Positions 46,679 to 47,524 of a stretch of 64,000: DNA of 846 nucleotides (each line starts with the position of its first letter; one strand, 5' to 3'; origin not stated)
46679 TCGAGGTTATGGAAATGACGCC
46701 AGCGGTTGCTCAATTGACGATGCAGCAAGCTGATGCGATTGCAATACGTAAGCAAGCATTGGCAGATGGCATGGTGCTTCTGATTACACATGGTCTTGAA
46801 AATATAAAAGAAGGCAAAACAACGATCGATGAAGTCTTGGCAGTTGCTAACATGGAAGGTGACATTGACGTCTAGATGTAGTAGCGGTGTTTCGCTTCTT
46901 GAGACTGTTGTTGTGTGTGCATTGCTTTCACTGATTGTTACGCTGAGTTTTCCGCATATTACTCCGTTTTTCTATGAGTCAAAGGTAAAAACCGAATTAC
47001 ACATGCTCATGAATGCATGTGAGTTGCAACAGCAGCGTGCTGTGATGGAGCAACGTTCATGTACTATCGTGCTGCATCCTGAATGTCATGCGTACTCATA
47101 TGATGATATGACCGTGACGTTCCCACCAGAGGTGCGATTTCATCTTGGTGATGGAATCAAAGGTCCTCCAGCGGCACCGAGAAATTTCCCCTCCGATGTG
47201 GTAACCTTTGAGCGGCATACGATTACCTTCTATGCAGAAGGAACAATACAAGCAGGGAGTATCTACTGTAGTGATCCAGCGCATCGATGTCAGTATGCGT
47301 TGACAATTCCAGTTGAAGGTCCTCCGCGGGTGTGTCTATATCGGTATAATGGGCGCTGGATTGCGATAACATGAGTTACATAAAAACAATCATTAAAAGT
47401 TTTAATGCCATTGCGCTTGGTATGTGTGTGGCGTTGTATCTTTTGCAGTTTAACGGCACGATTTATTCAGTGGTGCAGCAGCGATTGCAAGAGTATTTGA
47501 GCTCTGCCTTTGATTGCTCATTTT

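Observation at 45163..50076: gspE ATPase, an extra pseudopilin and a TamB/AsmA-like gene joined by overlapping stop/start codons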

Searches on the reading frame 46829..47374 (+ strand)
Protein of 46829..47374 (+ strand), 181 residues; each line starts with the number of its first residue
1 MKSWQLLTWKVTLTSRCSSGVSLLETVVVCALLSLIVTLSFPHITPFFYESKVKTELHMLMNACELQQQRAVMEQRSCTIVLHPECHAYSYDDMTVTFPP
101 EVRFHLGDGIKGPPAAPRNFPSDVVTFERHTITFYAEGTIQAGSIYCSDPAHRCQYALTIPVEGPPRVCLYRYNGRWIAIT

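Call 4: search_protein_families(library=pfam, proteins=[window:46829-47374:+], max_evalue=0.1)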
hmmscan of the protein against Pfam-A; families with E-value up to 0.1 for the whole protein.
window:46829-47374:+ (181 aa): 3 families
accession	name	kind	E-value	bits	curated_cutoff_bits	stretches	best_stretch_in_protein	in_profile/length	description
PF07963.17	N_methyl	-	0.011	15.7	21.2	1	16-39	2-25/27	Prokaryotic N-terminal methylation motif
PF25797.1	PDF2_C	-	0.073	12.6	27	1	14-72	45-104/241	PDF2-like, C-terminal domain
PF14378.12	PAP2_3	-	0.088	13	27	0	14-68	53-104/190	PAP2 superfamily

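Call 9: find_homologous_proteins(query=window:46829-47374:+, max_evalue=0.01)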
Query window:46829-47374:+ (181 aa): 2 proteins with E <= 0.01 among 271 candidates.
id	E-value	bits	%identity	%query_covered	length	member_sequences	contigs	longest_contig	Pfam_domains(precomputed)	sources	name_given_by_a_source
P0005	1.4e-121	421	100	100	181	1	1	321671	-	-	-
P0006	1.5e-80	288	68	100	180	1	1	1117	-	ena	-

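Call 10: find_encoding_contigs(protein=P0006, flank=10000)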
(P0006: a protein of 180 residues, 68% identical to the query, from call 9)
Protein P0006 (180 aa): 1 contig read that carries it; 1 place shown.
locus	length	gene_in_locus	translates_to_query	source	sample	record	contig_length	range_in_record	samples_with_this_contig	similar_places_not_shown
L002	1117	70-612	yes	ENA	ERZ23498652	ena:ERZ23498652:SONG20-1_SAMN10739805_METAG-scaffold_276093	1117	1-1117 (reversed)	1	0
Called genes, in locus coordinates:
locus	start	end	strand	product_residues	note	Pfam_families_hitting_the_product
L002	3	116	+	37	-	?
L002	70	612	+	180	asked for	-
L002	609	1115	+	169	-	?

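Call 27: search_protein_families(library=pfam, alignment_id=A2, max_evalue=0.01)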
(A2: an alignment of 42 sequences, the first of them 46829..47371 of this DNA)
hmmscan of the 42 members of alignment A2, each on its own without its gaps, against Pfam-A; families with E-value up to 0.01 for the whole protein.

A. member 1, window:46829-47371:+ (181 aa): 0 families

B. families by the number of members that match (of 42 scanned): 3 families
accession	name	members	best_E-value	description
PF07963.17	N_methyl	24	5.7e-07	Prokaryotic N-terminal methylation motif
PF12019.13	GspH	8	8.8e-05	Type II transport protein GspH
PF25031.1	SBSPON_C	1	0.0041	SBSPON-like, C-terminal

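Call 28: search_solved_structures(query=A2, max_evalue=1, show_alignments=2)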
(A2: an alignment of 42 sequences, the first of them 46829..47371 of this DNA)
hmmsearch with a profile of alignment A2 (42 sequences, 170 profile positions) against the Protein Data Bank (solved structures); distinct sequences matched with E-value up to 1: 38.
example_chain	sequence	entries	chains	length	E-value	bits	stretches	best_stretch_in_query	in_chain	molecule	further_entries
3wwa_A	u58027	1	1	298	1.6e-08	37.9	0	130-149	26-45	Pizza7H protein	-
3ww9_A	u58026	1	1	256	1.2e-07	34.9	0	130-149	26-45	pizza6 protein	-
6rej_A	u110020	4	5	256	7.9e-07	32.3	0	130-149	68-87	Pizza6-SH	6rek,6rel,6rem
6ren_A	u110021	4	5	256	8.2e-07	32.2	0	130-149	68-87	3fPizza6-SH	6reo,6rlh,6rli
6qsd_A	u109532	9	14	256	1.8e-06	31.1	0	130-149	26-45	Pizza6S | Pizza6-S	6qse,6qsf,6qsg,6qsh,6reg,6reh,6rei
6f0t_A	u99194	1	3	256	1.9e-06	31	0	130-149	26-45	Pizza6-SFW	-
9egp_A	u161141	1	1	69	2.1e-05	27.7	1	1-44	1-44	Geopilin domain 1 protein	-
7tgg_A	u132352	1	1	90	2.5e-05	27.4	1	1-52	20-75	Geopilin domain 1 protein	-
7zph_A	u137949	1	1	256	3.5e-05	26.9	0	130-149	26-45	Pizza6-TNK-RSH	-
7zcj_A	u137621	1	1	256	7.5e-05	25.9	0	130-149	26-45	Pizza6-TNH-TSH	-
7zq2_A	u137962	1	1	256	0.00016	24.8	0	130-149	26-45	Pizza6-RSH-TSH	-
7zqg_A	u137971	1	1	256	0.00017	24.7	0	130-149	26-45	Pizza6-KSH-TSH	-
7zpw_A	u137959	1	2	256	0.00019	24.5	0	130-149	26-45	Pizza6-TSK-TSH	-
7zpz_A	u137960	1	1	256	0.0002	24.5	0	130-149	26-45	Pizza6-TSR-TSH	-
6f0s_A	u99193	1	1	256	0.00028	24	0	130-149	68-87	Pizza6-SYW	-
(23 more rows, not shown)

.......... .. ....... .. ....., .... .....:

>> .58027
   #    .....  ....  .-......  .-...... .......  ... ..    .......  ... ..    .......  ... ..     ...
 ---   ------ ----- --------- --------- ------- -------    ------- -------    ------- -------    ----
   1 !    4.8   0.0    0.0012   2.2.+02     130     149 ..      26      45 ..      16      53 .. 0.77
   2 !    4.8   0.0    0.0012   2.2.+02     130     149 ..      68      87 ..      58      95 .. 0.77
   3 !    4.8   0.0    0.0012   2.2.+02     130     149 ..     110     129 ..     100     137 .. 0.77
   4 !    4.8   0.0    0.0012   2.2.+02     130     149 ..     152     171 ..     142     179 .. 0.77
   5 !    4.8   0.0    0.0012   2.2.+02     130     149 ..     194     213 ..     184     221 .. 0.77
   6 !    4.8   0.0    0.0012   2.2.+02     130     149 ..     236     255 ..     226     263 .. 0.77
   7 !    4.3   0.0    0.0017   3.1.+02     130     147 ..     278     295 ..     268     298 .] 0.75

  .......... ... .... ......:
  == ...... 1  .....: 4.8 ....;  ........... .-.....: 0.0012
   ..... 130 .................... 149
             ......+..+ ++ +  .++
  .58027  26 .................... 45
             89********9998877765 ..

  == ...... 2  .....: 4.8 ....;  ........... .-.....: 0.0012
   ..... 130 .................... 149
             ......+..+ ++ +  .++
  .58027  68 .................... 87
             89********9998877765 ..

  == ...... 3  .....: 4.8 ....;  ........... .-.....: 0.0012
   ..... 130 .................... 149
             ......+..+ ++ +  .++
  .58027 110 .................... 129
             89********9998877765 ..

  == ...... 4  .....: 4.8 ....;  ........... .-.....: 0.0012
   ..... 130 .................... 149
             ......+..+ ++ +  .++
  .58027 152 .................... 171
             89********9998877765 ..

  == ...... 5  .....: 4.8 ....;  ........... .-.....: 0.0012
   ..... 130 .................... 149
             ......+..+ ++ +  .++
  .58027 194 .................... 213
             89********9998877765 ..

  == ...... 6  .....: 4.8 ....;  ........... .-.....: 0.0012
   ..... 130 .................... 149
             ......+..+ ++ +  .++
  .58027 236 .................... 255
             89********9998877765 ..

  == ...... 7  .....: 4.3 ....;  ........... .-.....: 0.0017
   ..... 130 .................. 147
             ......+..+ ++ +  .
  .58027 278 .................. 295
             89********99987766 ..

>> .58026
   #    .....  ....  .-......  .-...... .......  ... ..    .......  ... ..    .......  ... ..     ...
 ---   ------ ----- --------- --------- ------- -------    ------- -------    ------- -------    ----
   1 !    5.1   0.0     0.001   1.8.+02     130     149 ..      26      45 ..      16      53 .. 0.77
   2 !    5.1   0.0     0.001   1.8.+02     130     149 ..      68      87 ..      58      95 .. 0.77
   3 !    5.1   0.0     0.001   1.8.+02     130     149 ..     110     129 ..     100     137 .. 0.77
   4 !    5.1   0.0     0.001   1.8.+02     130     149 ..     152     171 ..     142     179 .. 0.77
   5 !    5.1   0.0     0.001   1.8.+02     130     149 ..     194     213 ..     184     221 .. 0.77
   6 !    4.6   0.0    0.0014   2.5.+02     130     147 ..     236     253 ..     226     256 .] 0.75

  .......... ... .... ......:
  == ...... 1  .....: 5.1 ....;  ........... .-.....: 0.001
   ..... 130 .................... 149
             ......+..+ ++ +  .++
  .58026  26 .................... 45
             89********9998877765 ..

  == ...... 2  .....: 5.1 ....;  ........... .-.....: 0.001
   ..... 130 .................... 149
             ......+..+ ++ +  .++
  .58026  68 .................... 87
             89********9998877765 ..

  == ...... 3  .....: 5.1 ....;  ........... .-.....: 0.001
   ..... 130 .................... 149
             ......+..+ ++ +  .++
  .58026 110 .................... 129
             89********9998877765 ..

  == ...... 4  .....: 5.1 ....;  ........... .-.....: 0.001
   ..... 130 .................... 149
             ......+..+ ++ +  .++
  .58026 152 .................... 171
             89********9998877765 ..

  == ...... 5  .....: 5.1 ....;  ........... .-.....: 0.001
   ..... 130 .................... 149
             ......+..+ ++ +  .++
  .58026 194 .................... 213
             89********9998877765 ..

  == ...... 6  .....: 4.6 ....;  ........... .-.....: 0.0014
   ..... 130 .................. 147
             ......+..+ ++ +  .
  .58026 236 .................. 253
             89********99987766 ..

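Call 39: predict_structure(alignment_id=A3)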
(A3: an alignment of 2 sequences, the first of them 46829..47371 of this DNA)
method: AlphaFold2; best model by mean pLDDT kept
length: 181 residues; sequences in the alignment: 2
mean_pLDDT: 36.5   pTM: 0.22
mean pLDDT of the five models: 36.5, 36.0, 35.8, 35.1, 31.8
residues with pLDDT >= 90: 0; 70-90: 0; 50-70: 13; < 50: 168
segments of 3 or more residues with pLDDT < 50: 1-27, 41-181
pLDDT, mean of each block of 10 residues (from residue 1): 21 25 46 55 44 44 39 35 42 36 34 27 27 27 35 40 39 40 32
secondary structure, 60 per line:
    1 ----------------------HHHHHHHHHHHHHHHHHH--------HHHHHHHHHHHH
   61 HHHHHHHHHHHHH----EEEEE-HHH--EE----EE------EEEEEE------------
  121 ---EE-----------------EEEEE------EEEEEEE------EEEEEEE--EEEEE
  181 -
elements in order: H23-40 H49-73 E78-82 E103-108 E143-147 E154-160 E167-173 E176-180

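Call 41: search_protein_families(library=ncbifam, proteins=[window:46829-47374:+], max_evalue=1)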
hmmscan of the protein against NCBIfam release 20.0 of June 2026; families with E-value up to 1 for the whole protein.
window:46829-47374:+ (181 aa): 6 families
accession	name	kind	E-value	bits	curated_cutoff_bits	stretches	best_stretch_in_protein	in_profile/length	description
NF040982.1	ComGD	equivalog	1.1e-08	35.6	70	1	20-157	3-128/139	competence type IV pilus minor pilin ComGD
NF041013.1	T4P_ComGE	equivalog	0.00095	19.2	49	1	19-62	4-47/83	competence type IV pilus minor pilin ComGE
TIGR02596.1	TIGR02596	subfamily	0.0011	19.1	70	1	23-78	3-58/196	Verru_Chthon cassette protein D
TIGR01708.2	typeII_sec_gspH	equivalog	0.0055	16.7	80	1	19-84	2-67/169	type II secretion system minor pseudopilin GspH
NF047827.1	T3SSXpsH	equivalog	0.03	14.1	160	1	20-90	2-72/145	type II secretion system protein XpsH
NF007800.0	PRK10506.1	equivalog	0.092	12.6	158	1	18-85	8-75/163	prepilin peptidase-dependent protein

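Call 66: search_protein_representatives(alignment_id=A3)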
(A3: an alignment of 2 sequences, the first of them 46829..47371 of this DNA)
Query: 2 sequences, 181 profile positions. Proteins with E-value up to 0.001 (for the whole library): 557; up to 1e-10: 318; up to 1e-30: 2. The best 150 are listed.
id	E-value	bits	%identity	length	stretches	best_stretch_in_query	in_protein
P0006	1.3e-115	399.7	-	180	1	1-181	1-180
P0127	1.9e-36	141.8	-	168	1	18-179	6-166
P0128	2.7e-28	115.3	-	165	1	19-178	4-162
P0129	1.3e-27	113.0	-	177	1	10-178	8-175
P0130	5.5e-27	111.0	-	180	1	1-179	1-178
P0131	1.0e-26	110.1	-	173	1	17-178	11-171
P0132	1.3e-26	109.8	-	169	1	14-178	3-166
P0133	3.4e-26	108.4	-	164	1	19-180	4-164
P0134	4.2e-26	108.1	-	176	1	17-178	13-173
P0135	2.1e-25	105.8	-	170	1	16-179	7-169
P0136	2.3e-25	105.7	-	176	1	17-179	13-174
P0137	1.2e-24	103.4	-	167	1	17-180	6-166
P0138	4.4e-24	101.5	-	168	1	15-178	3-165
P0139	6.1e-24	101.1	-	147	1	35-178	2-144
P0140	8.2e-24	100.7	-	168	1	15-177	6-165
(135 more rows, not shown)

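Call 73: predict_structure(alignment_id=A4)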
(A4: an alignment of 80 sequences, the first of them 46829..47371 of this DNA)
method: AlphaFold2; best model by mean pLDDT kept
length: 181 residues; sequences in the alignment: 80
mean_pLDDT: 93.0   pTM: 0.80
mean pLDDT of the five models: 93.0, 92.8, 92.5, 91.7, 91.7
residues with pLDDT >= 90: 150; 70-90: 16; 50-70: 15; < 50: 0
segments of 3 or more residues with pLDDT < 50: none
pLDDT, mean of each block of 10 residues (from residue 1): 69 66 92 96 89 98 98 98 98 98 97 94 97 98 98 97 94 97 89
secondary structure, 60 per line:
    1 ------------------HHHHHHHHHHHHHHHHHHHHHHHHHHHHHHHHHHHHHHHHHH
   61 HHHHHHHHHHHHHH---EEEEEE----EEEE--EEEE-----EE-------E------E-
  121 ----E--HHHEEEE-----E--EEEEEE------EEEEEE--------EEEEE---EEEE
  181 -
elements in order: H19-74 E78-83 E88-91 E94-97 E131-134 E143-148 E155-160 E169-173 E177-180

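Call 75: fold_search(model_id=the predicted structure, library=pdb)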
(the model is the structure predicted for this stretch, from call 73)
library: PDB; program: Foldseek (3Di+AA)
matches with E <= 10: 104; with E <= 0.001: 0
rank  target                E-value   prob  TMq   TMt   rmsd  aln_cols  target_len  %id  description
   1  2qv8_B                1.4e-03  1.00  0.44  0.63   7.1       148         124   12  Structure of the minor pseudopilin EpsH from the Type 2 Secretion System of Vibrio cholerae (released 2008-02-26)
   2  2qv8_A                3.1e-03  1.00  0.44  0.54   9.3       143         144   12  Structure of the minor pseudopilin EpsH from the Type 2 Secretion System of Vibrio cholerae (released 2008-02-26)
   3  9a1f_Q                4.1e-03  1.00  0.48  0.59   7.0       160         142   17  Integrative structure of the XcpGHIJK pseudo pilus filament model of a type II secretion system (released 2021-06-18)
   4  4dq9_A                2.1e-02  0.98  0.37  0.44  11.5       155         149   11  Crystal structure of the minor pseudopilin EPSH from the type II secretion system of Vibrio cholerae (released 2013-03-13)
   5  9a1e_A                3.5e-02  1.00  0.41  0.63   6.6       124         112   13  Integrative structure of the XcpHIJK quaternary complex of a type II secretion system pseudopilin (released 2021-06-18)
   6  4dq9_B                3.7e-02  0.94  0.36  0.45  15.4       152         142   10  Crystal structure of the minor pseudopilin EPSH from the type II secretion system of Vibrio cholerae (released 2013-03-13)
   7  4ipu_A                8.9e-02  0.98  0.45  0.57  11.0       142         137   18  Crystal structure of Pseudomonas aeruginosa (strain: PAO1) type IV minor pilin FimU in space group P21 (released 2014-01-15)
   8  4ipu_C                8.9e-02  0.97  0.43  0.55  11.1       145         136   18  Crystal structure of Pseudomonas aeruginosa (strain: PAO1) type IV minor pilin FimU in space group P21 (released 2014-01-15)
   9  4ipu_B                1.4e-01  0.90  0.39  0.51  11.3       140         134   16  Crystal structure of Pseudomonas aeruginosa (strain: PAO1) type IV minor pilin FimU in space group P21 (released 2014-01-15)
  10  2knq_MODEL_1_A        2.2e-01  0.91  0.41  0.51   8.0       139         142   14  Solution structure of E.Coli GspH (released 2010-09-08)
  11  4ipu_D                2.2e-01  0.72  0.35  0.48  13.3       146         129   14  Crystal structure of Pseudomonas aeruginosa (strain: PAO1) type IV minor pilin FimU in space group P21 (released 2014-01-15)
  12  4ipv_B                6.4e-01  0.57  0.38  0.53  11.4       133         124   16  Crystal structure of Pseudomonas aeruginosa (strain: PAO1) type IV minor pilin FimU in space group P65 (released 2014-01-15)
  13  7y22_A                2.3e+00  0.03  0.18  0.10  14.7       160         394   11  CryoEM structure of Klebsiella phage Kp7 tail complex applied with C6 symmetry (released 2023-06-14)
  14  9g6b_C                2.9e+00  0.04  0.22  0.24  13.6       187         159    8  cbb3-2 NOH complex (released 2026-01-28)
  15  9n7y_B                2.9e+00  0.01  0.11  0.10  15.5       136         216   13  BioSAS-TEVp (C151A, core) bound to TEV protease cleavage peptide (released 2025-07-02)
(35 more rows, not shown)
